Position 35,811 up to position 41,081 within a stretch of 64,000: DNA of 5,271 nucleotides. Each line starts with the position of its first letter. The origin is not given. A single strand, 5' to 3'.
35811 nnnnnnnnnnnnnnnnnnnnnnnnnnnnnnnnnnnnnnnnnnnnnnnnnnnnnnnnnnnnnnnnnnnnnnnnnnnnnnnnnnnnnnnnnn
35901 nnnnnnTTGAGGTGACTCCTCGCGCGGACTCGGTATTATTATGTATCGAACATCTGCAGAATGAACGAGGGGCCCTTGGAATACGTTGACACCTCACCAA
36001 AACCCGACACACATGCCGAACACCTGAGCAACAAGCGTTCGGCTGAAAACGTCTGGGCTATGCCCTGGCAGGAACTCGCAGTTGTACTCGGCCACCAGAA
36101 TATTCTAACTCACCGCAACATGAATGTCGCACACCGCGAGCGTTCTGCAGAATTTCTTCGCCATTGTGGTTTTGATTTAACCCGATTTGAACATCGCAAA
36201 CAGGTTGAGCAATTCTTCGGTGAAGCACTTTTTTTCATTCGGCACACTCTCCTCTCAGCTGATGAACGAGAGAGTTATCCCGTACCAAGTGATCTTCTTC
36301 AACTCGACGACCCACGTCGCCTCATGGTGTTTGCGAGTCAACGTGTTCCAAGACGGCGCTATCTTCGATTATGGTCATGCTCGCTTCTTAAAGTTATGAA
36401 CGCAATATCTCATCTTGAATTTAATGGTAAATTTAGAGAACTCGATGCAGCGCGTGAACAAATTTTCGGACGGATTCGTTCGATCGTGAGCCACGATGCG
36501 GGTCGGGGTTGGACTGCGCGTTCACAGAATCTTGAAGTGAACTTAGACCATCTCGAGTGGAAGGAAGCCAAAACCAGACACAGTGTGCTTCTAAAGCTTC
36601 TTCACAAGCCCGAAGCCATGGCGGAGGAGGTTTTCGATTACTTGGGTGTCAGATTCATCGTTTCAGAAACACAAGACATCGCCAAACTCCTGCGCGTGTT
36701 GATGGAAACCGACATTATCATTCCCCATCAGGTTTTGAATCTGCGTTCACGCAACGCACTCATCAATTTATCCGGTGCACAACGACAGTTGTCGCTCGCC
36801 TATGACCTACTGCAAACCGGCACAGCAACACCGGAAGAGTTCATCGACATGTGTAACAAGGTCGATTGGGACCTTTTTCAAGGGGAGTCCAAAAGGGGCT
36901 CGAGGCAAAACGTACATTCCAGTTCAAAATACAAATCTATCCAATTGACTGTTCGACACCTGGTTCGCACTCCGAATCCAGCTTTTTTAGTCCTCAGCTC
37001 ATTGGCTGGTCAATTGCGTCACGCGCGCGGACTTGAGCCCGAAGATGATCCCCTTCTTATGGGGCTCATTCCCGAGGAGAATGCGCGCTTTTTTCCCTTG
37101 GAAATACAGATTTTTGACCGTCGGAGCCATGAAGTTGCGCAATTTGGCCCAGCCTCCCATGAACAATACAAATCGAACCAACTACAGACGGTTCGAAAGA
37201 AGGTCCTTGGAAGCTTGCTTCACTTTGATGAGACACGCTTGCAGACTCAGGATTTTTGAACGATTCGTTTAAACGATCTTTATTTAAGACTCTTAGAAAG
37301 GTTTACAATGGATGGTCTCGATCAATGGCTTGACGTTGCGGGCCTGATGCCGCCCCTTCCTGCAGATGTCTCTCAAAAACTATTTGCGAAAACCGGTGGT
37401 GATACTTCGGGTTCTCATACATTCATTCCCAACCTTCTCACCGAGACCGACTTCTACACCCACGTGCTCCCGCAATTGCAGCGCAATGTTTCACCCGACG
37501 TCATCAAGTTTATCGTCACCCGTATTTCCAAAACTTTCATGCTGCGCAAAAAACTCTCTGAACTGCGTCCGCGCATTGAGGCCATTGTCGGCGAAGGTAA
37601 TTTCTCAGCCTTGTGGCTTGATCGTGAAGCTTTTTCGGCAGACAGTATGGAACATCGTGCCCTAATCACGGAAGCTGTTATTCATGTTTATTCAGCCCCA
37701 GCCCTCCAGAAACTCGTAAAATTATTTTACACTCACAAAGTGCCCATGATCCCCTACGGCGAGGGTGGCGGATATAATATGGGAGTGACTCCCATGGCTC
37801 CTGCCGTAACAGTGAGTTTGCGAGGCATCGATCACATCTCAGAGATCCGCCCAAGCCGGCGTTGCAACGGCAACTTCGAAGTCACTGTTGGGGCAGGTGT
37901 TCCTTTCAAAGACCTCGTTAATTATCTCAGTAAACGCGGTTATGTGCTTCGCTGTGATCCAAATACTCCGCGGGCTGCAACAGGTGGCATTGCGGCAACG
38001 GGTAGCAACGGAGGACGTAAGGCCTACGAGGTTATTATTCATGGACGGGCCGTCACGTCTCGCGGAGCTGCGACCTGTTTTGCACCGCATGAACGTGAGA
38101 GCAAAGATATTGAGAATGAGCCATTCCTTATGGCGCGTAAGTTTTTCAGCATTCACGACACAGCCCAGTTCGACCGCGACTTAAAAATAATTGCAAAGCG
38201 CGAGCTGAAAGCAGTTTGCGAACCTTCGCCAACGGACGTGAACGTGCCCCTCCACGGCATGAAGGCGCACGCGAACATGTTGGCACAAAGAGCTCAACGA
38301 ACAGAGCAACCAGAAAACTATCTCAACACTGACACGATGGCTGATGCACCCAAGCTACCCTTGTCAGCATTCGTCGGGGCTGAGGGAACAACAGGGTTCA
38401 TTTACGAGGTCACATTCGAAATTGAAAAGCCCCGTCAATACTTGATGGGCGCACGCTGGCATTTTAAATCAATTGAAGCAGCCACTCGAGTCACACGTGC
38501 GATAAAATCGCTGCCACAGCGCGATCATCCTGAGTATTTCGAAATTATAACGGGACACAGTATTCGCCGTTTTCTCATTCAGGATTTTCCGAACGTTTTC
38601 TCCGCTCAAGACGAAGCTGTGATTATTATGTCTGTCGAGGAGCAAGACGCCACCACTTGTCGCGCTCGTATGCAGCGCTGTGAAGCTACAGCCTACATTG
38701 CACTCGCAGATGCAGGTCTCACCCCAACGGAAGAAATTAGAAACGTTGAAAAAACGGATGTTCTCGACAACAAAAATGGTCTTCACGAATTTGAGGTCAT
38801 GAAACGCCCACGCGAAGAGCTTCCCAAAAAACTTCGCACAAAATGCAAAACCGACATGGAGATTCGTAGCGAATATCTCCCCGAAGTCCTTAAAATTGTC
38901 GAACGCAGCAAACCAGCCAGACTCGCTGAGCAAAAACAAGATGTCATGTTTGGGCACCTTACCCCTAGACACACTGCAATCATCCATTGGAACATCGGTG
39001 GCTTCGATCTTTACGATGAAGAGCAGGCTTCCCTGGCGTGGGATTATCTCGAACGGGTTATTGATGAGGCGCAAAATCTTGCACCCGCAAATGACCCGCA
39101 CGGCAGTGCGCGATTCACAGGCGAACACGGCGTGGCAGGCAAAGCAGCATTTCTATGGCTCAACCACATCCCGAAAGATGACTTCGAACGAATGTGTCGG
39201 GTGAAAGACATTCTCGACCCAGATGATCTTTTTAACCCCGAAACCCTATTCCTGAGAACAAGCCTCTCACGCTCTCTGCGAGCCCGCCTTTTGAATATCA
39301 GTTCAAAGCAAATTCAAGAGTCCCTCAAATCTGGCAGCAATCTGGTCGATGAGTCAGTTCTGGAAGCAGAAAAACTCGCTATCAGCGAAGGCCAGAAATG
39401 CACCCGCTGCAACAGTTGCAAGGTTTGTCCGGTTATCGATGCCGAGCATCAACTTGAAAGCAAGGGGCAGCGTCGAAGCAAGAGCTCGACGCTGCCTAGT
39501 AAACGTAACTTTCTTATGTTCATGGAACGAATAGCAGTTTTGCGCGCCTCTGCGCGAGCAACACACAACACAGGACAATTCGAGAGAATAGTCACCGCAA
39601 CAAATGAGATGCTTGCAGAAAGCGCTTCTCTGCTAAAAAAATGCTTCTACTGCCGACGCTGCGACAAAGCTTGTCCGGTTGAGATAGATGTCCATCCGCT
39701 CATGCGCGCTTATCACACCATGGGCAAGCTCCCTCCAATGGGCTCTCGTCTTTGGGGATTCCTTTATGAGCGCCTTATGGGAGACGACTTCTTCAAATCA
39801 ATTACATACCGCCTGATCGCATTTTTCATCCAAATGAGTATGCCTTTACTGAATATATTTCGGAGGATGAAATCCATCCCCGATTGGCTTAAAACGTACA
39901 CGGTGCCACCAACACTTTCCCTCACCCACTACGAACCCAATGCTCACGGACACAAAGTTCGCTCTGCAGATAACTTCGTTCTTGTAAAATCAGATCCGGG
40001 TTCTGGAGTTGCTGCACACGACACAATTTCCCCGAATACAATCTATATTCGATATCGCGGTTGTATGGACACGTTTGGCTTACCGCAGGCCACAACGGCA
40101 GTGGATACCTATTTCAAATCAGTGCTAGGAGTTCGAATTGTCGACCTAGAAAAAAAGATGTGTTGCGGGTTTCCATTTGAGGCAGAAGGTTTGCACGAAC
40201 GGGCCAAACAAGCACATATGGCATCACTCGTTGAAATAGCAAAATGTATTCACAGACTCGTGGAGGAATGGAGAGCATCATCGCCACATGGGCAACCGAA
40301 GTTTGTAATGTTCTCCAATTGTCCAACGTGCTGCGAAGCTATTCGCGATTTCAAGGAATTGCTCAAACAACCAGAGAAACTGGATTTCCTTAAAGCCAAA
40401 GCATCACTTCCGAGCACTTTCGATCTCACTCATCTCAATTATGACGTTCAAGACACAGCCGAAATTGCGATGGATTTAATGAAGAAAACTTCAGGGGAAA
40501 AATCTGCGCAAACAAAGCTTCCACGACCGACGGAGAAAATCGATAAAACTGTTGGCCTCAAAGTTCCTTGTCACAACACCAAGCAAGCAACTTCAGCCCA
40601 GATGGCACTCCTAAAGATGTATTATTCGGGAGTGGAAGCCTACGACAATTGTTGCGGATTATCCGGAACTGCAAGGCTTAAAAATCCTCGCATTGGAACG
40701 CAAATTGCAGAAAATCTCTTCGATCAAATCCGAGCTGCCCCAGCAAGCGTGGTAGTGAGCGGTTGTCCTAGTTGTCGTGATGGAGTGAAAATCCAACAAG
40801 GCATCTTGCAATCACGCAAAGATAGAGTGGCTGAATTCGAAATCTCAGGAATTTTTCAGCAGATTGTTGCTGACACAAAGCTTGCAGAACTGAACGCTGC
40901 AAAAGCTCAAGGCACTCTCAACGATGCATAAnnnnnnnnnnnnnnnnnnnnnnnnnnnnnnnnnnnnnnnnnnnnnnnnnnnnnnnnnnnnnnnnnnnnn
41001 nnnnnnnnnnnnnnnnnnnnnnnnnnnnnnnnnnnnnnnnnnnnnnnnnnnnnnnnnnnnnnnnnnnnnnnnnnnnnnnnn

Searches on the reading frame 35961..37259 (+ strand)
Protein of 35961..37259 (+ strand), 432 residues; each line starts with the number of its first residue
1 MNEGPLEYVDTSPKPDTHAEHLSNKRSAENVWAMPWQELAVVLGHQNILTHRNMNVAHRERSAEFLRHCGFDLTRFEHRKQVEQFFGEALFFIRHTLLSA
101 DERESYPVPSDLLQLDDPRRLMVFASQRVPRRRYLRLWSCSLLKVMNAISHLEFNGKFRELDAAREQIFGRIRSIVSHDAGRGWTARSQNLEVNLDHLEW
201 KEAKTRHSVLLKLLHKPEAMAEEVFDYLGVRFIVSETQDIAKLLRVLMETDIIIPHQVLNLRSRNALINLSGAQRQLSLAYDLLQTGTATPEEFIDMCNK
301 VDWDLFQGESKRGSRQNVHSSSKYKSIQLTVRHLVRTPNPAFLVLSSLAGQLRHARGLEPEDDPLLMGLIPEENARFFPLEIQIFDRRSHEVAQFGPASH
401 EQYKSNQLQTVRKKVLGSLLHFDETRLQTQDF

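Call 56: search_protein_families(library=pfam, proteins=[window:35961-37259:+], max_evalue=0.0001)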
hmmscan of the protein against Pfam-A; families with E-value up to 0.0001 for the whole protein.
window:35961-37259:+ (432 aa): 1 family
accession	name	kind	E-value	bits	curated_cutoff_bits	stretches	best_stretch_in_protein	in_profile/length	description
PF04607.23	RelA_SpoT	-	4.7e-08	33.7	27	0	203-257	3-56/113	Region found in RelA / SpoT proteins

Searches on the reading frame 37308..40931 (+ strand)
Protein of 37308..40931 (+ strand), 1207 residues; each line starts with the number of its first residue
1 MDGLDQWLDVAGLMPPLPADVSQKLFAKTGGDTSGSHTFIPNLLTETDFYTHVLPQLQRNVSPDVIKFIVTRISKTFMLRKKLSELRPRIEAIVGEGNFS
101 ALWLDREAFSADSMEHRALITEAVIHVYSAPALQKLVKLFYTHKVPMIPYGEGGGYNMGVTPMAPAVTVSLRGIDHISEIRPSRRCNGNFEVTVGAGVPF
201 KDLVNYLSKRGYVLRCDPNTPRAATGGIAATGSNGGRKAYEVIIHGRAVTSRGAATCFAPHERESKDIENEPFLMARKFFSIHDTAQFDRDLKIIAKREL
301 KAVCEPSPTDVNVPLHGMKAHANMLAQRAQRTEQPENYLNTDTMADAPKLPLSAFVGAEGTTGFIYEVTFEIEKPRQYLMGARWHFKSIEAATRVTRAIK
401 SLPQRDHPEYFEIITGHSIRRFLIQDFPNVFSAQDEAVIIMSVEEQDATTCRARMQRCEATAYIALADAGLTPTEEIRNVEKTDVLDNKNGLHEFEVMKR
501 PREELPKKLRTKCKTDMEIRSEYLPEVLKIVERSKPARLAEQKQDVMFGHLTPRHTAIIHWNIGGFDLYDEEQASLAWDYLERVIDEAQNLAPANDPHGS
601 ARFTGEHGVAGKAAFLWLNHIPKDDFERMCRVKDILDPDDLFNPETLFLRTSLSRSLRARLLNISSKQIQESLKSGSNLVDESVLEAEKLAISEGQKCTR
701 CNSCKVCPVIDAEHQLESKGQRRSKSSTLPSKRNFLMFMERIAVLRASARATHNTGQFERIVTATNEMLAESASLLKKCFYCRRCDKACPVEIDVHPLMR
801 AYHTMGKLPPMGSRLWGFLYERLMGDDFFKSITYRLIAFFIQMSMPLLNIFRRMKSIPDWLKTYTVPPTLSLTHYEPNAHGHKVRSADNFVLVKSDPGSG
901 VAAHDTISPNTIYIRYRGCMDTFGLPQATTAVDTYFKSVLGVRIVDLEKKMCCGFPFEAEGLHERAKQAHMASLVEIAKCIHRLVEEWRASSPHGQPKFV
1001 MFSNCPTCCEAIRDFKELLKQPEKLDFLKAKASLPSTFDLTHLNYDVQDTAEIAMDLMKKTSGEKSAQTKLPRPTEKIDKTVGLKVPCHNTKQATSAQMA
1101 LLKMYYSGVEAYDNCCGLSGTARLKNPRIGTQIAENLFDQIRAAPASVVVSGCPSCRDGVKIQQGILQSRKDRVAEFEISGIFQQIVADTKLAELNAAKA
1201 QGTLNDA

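Call 56: search_protein_families(library=pfam, proteins=[window:37308-40931:+], max_evalue=0.0001)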
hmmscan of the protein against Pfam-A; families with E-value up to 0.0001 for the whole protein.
window:37308-40931:+ (1207 aa): 3 families
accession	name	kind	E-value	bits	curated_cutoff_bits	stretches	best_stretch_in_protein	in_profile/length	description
PF01565.28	FAD_binding_4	-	1.3e-15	57.7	26.4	1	122-253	2-133/139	FAD binding domain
PF02754.22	CCG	-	1.5e-10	41.5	20.6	1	1090-1157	13-81/85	Cysteine-rich domain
PF02913.24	FAD-oxidase_C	-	1.2e-05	25.6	21.2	1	382-645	8-246/248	FAD linked oxidases, C-terminal domain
